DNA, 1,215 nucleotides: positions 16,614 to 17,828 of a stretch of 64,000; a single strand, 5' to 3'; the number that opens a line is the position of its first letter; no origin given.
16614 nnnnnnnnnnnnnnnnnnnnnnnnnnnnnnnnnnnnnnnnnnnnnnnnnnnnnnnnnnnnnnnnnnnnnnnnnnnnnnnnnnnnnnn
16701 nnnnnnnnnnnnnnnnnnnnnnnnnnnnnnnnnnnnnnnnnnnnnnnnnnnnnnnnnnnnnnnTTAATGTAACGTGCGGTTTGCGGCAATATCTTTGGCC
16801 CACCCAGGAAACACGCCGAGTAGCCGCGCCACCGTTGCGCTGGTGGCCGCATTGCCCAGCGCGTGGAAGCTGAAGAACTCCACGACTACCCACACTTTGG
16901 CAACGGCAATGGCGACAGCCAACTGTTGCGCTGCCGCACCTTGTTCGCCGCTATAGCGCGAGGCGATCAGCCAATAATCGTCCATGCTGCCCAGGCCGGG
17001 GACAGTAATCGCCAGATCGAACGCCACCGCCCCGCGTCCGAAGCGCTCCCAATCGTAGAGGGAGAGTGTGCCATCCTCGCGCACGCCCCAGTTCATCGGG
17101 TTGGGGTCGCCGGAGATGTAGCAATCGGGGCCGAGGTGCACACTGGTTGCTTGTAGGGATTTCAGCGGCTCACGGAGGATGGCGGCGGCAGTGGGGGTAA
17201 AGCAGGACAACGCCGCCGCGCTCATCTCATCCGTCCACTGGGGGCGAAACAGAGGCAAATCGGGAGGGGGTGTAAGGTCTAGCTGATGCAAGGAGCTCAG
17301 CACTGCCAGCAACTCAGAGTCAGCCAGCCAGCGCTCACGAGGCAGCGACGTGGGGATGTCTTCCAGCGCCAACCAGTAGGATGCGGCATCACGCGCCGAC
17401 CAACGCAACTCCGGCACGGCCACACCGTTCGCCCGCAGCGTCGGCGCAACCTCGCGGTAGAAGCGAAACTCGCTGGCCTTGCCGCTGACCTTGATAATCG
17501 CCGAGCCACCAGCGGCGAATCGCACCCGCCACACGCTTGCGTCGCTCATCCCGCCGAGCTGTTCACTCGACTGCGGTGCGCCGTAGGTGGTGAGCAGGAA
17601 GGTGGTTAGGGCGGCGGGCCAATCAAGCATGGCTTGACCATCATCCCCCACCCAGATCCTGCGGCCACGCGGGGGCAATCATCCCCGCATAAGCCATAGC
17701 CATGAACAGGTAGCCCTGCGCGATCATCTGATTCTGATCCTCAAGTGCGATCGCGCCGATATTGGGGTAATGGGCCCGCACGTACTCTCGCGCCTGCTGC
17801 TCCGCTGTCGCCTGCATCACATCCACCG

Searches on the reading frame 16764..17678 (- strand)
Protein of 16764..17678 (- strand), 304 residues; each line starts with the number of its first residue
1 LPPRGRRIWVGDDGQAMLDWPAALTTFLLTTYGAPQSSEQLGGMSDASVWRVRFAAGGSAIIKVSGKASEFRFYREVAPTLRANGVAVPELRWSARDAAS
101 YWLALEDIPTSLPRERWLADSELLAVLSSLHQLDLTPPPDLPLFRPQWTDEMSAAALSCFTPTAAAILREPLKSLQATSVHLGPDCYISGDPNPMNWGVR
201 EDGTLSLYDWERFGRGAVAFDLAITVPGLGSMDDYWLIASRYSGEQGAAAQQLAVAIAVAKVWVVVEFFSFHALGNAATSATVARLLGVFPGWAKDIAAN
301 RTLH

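Call 61: search_protein_families(library=pfam, proteins=[window:16764-17678:-], max_evalue=0.00001)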
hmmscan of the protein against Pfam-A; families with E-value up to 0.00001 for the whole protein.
window:16764-17678:- (304 aa): 1 family
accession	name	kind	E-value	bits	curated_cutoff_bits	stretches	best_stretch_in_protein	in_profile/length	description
PF01636.29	APH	-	2e-10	41.3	23.2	1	41-226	5-210/239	Phosphotransferase enzyme family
